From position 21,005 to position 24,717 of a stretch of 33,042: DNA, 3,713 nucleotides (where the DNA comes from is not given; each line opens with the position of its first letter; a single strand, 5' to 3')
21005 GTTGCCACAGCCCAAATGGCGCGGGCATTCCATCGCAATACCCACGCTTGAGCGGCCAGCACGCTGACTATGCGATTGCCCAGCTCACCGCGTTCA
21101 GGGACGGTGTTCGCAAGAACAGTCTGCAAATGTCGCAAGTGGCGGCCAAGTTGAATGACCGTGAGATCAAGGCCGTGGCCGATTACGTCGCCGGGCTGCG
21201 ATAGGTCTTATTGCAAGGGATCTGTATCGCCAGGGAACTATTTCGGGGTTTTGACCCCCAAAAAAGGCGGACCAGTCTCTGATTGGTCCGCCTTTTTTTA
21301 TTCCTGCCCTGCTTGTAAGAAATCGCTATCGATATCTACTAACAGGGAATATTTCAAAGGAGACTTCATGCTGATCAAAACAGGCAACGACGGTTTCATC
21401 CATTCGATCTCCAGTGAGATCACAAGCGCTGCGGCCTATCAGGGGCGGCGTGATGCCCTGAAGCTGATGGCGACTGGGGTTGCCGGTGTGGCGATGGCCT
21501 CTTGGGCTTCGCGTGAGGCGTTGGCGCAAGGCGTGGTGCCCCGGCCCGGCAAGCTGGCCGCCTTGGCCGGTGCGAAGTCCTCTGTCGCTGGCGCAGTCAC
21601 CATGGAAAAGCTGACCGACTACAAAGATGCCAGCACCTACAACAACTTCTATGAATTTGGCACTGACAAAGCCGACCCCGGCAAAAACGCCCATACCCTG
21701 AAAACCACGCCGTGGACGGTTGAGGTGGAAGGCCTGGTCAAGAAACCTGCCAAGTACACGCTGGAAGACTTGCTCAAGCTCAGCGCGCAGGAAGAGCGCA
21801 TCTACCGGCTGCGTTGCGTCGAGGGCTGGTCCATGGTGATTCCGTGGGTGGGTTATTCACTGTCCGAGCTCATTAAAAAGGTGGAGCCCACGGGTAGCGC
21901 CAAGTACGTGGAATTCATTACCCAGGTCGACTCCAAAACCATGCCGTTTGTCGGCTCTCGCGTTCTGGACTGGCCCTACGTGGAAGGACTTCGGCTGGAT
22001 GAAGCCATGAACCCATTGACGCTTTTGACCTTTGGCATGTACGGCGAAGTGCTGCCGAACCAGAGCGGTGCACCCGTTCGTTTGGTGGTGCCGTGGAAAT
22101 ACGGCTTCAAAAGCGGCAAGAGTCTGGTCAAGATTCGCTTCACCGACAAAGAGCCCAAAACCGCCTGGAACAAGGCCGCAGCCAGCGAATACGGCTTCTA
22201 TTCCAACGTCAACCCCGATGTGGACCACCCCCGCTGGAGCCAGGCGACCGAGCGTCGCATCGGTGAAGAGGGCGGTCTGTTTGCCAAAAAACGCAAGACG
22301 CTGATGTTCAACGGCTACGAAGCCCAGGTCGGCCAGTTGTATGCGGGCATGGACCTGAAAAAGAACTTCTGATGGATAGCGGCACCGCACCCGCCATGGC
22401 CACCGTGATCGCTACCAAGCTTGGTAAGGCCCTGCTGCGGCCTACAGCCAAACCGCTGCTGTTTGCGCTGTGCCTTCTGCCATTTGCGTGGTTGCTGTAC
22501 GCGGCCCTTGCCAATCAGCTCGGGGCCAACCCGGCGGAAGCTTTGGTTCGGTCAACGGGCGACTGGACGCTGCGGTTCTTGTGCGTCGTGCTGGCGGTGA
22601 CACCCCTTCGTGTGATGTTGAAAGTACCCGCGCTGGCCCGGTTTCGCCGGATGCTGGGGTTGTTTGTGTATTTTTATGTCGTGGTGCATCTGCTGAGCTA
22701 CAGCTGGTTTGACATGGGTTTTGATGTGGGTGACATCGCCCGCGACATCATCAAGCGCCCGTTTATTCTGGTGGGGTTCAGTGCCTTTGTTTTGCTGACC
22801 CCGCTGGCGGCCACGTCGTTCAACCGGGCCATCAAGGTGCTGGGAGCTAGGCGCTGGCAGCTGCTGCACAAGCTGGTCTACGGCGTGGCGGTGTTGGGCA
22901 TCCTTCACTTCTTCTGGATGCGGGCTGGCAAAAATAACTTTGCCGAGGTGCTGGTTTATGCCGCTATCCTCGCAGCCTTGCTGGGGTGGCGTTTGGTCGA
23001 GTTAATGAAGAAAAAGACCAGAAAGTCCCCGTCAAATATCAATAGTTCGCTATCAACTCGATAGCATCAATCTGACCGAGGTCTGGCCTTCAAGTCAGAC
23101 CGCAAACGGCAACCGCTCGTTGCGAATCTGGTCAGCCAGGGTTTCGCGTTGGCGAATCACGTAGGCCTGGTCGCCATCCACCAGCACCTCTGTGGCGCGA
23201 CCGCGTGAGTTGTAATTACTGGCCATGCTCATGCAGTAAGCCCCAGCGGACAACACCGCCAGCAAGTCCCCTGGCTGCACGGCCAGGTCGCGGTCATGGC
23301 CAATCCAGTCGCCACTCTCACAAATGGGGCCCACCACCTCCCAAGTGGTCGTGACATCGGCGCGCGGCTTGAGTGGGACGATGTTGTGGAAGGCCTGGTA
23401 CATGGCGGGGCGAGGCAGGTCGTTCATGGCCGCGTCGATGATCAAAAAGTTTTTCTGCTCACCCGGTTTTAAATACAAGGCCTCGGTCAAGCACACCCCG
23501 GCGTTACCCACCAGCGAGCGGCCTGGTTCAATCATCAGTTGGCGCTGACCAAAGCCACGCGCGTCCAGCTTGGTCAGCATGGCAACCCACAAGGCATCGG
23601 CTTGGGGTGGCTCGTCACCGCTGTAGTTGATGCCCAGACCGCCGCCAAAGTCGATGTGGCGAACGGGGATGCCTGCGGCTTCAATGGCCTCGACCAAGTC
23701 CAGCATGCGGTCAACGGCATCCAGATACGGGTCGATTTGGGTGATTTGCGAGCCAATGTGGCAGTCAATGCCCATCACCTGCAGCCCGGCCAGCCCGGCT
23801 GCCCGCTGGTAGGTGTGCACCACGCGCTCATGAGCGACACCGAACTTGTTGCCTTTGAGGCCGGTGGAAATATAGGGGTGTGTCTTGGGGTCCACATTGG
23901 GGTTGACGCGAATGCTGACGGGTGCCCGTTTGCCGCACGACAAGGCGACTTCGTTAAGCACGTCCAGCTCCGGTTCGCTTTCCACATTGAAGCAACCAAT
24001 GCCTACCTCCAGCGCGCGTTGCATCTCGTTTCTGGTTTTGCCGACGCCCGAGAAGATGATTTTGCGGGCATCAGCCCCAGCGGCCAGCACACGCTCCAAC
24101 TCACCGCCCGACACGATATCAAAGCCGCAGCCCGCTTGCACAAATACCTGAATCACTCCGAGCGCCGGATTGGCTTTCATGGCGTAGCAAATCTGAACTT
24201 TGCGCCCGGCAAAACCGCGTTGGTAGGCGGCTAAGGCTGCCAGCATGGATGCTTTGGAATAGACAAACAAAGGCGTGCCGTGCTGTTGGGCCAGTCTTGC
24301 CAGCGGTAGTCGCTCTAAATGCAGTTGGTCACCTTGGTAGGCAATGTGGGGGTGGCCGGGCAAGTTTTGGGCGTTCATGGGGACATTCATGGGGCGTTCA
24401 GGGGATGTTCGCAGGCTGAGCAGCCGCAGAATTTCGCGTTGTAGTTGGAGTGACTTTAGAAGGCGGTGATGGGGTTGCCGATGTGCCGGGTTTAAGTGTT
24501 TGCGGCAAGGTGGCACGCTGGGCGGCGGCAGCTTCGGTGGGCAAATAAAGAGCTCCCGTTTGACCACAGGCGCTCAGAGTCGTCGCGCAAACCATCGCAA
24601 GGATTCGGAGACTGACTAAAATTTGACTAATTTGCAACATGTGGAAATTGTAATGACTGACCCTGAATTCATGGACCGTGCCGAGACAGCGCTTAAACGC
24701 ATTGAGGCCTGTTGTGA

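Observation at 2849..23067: Unrecognised AT-rich structured repeat family (wTGCT-N11-AGCrA-N14-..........), mostly inserted in-frame inside conserved genes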

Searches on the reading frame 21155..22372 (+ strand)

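Call 14: search_protein_families(library=pfam, proteins=[window:21155-22372:+])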
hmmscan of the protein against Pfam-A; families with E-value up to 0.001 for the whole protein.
window:21155-22372:+ (405 aa): 1 family
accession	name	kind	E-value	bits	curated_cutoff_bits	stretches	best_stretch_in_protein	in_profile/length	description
PF00174.25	Oxidored_molyb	-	9.6e-34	116.8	24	1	183-338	8-169/169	Oxidoreductase molybdopterin binding domain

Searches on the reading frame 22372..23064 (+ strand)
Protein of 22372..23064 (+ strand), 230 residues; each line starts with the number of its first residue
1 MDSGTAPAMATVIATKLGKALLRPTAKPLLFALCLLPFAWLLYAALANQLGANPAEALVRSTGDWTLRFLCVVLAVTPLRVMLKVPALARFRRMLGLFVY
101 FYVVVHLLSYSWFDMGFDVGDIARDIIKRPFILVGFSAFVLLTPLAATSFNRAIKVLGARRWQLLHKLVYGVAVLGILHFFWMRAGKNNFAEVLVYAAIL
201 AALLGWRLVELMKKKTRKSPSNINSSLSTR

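Call 14: search_protein_families(library=pfam, proteins=[window:22372-23064:+])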
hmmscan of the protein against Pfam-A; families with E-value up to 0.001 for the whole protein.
window:22372-23064:+ (230 aa): 1 family
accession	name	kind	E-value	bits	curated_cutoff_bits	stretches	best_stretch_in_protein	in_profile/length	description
PF01794.25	Ferric_reduct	-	6.2e-15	55.8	28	1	66-176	5-120/121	Ferric reductase like transmembrane component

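Call 35: search_protein_families(library=ncbifam, proteins=[window:22372-23064:+], max_evalue=0.01)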
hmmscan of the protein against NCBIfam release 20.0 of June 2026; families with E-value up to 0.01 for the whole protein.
window:22372-23064:+ (230 aa): 2 families
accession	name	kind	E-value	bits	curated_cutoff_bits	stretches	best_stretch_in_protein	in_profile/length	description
NF040998.1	MamZ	equivalog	8e-52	176.5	650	1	25-219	430-628/633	magnetosome biogenesis transporter MamZ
NF003831.1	PRK05419.1-2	equivalog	4e-51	173.5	130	1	27-220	12-202/212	protein-methionine-sulfoxide reductase heme-binding subunit MsrQ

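Call 86: find_homologous_proteins(query=window:22372-23064:+, max_evalue=1e-20)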
Query window:22372-23064:+ (230 aa): 8000 proteins with E <= 1e-20 among 8000 candidates; the best 120 are listed.
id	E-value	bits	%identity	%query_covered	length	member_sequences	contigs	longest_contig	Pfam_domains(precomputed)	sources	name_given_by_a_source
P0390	1.6e-143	494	100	100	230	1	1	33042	PF01794.26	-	-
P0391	4.0e-143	493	100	100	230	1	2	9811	PF01794.26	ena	-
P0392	6.4e-142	489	99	100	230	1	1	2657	PF01794.26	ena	-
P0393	1.1e-141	488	99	100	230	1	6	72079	PF01794.26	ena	-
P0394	1.2e-141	488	98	100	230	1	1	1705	PF01794.26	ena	-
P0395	2.1e-137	474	97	100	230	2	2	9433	PF01794.26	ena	-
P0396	1.2e-125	436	88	100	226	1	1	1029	PF01794.26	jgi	jgi:sulfoxide reductase heme-binding subunit YedZ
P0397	2.2e-124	431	91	94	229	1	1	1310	PF01794.26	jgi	jgi:sulfoxide reductase heme-binding subunit YedZ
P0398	1.0e-123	429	88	97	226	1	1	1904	PF01794.26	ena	-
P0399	7.6e-123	426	86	99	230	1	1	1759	PF01794.26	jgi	jgi:sulfoxide reductase heme-binding subunit YedZ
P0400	1.6e-120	419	86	97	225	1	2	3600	PF01794.26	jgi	jgi:sulfoxide reductase heme-binding subunit YedZ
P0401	7.8e-119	413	87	97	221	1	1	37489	PF01794.26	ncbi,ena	-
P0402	7.5e-117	407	81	100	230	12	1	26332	PF01794.26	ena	-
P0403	7.7e-116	404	92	86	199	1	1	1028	PF01794.26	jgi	jgi:sulfoxide reductase heme-binding subunit YedZ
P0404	9.5e-116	403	83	93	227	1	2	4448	PF01794.26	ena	-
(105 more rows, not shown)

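Call 89: find_encoding_contigs(protein=P0401, flank=10000, max_places=1)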
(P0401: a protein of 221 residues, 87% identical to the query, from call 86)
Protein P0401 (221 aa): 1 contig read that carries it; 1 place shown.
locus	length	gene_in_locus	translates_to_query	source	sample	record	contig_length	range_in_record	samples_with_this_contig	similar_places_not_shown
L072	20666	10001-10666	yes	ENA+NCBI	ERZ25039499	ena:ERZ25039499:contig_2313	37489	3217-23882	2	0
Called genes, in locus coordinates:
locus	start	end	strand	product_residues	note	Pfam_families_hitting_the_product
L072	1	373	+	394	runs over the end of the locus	-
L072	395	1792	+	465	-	PF23745:ANK_LRRK2 (faint), PF12796:Ank_2, PF13637:Ank_4, PF13857:Ank_5, PF00023:Ank, PF13606:Ank_3 (weak), PF00515:TPR_1 (faint)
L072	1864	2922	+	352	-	PF12796:Ank_2, PF13637:Ank_4 (weak), PF12796:Ank_2, PF00023:Ank (weak), PF12796:Ank_2, PF13637:Ank_4, PF13857:Ank_5, PF00023:Ank, +3 more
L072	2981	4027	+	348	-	-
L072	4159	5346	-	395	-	PF00438:S-AdoMet_synt_N, PF02772:S-AdoMet_synt_M, PF02773:S-AdoMet_synt_C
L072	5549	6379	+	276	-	PF03279:Lip_A_acyltrans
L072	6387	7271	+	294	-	PF03279:Lip_A_acyltrans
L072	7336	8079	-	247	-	PF03193:RsgA_GTPase (faint), PF01926:MMR_HSR1, PF02421:FeoB_N (weak), PF04548:AIG1 (weak)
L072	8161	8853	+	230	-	PF00034:Cytochrom_C, PF13442:Cytochrome_CBB3, PF00034:Cytochrom_C, PF13442:Cytochrome_CBB3 (weak)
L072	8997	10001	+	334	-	PF00174:Oxidored_molyb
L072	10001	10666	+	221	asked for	PF01794:Ferric_reduct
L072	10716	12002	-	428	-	PF00278:Orn_DAP_Arg_deC, PF02784:Orn_Arg_deC_N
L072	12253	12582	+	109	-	PF01491:Frataxin_Cyay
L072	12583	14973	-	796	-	PF00912:Transgly, PF17092:PCB_OB, PF00905:Transpeptidase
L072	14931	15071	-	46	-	-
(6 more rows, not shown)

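Call 90: find_encoding_contigs(protein=P0402, flank=10000, max_places=1)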
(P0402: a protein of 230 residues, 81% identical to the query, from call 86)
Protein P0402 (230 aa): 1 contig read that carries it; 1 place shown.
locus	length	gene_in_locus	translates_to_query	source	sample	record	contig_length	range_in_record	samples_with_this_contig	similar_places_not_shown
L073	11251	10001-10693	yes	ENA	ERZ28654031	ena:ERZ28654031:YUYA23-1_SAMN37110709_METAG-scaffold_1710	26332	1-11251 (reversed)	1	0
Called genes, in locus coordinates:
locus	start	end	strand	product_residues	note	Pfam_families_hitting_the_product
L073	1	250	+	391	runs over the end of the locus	PF13088:BNR_2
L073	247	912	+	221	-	-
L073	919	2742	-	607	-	-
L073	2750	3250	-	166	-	PF04138:GtrA_DPMS_TM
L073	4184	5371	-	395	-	PF00438:S-AdoMet_synt_N, PF02772:S-AdoMet_synt_M, PF02773:S-AdoMet_synt_C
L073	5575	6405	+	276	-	PF03279:Lip_A_acyltrans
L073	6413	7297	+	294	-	PF03279:Lip_A_acyltrans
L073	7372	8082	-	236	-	PF03193:RsgA_GTPase (faint), PF01926:MMR_HSR1, PF02421:FeoB_N (weak), PF04548:AIG1 (weak)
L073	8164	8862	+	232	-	PF00034:Cytochrom_C, PF13442:Cytochrome_CBB3, PF00034:Cytochrom_C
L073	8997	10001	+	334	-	PF00174:Oxidored_molyb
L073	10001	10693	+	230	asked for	PF01794:Ferric_reduct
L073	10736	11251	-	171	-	?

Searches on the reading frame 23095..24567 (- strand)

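Call 14: search_protein_families(library=pfam, proteins=[window:23095-24567:-])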
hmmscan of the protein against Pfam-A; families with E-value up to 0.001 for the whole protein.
window:23095-24567:- (490 aa): 3 families
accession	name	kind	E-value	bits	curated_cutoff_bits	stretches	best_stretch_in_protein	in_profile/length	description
PF02784.22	Orn_Arg_deC_N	-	1.3e-64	218.4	23.4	1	109-353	5-246/247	Pyridoxal-dependent decarboxylase, pyridoxal binding domain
PF00278.28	Orn_DAP_Arg_deC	-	1.7e-23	83.1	23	1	138-442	5-95/95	Pyridoxal-dependent decarboxylase, C-terminal sheet domain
PF01168.26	Ala_racemase_N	-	0.00068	19.8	24.1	0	119-305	16-193/220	Alanine racemase, N-terminal domain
